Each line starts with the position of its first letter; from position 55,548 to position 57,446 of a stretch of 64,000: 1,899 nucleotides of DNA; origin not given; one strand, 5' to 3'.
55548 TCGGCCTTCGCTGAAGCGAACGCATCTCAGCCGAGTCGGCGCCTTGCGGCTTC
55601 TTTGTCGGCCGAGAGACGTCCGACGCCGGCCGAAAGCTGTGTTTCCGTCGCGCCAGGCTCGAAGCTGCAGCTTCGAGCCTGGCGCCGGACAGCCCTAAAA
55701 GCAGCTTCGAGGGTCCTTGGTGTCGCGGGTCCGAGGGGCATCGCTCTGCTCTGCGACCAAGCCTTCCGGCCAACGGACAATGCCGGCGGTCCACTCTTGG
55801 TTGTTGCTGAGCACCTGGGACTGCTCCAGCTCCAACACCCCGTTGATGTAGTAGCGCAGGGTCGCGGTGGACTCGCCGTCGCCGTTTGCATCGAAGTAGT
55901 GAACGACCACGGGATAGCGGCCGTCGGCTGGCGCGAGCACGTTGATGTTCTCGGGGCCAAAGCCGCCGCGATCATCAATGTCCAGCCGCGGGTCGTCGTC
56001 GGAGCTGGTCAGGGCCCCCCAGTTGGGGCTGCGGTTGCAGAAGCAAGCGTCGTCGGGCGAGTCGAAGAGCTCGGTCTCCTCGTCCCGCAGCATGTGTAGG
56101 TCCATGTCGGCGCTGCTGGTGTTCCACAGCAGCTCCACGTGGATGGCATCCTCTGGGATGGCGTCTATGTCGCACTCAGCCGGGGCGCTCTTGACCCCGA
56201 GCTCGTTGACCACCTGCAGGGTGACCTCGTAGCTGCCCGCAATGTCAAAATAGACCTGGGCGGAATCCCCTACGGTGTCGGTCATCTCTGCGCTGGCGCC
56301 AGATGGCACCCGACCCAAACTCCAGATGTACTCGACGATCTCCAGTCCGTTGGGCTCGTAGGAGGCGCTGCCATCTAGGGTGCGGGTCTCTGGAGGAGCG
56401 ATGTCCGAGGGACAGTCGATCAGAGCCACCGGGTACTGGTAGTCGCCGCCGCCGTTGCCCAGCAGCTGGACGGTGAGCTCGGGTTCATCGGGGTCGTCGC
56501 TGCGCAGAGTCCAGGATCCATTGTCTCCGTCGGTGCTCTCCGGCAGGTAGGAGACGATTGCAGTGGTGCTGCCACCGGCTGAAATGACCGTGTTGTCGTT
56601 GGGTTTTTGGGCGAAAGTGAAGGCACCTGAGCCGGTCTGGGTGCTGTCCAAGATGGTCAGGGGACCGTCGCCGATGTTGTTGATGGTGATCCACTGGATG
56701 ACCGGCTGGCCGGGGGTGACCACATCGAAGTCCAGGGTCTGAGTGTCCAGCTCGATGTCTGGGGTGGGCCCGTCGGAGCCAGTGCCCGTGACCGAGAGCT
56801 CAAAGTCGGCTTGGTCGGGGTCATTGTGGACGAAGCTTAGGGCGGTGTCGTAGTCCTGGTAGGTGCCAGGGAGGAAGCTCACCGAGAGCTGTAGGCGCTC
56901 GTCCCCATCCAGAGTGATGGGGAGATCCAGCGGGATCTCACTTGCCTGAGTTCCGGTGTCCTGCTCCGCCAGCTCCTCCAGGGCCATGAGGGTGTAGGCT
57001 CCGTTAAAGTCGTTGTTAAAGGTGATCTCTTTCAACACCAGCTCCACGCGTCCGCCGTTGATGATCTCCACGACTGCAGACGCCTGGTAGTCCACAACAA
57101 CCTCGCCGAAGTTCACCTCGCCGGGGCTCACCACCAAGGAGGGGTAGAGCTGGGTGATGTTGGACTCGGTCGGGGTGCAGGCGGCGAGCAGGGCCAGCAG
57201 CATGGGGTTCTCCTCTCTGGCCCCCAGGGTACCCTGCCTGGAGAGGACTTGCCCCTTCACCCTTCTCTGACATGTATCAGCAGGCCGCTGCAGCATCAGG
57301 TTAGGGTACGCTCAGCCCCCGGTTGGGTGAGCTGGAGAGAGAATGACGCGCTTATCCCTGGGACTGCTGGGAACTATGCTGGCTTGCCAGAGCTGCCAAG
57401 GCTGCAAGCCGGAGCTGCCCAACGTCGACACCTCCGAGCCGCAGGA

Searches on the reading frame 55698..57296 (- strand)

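Call 56: search_protein_families(library=pfam, proteins=[window:55698-57296:-], max_evalue=0.00001)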
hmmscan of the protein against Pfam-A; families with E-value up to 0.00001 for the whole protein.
window:55698-57296:- (533 aa): 3 families
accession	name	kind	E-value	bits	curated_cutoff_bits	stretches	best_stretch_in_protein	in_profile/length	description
PF22544.2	HYDIN_VesB_CFA65-like_Ig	-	7.1e-14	52.3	25.5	1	179-277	1-98/100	HYDIN/CFA65/VesB-like, Ig-like domain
PF22073.2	Cep192_D4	-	3.4e-08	34.1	35.5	0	179-283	2-112/112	Cep192 domain 4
PF18911.6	PKD_4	-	7.8e-06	26.3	27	0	289-371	4-77/85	PKD domain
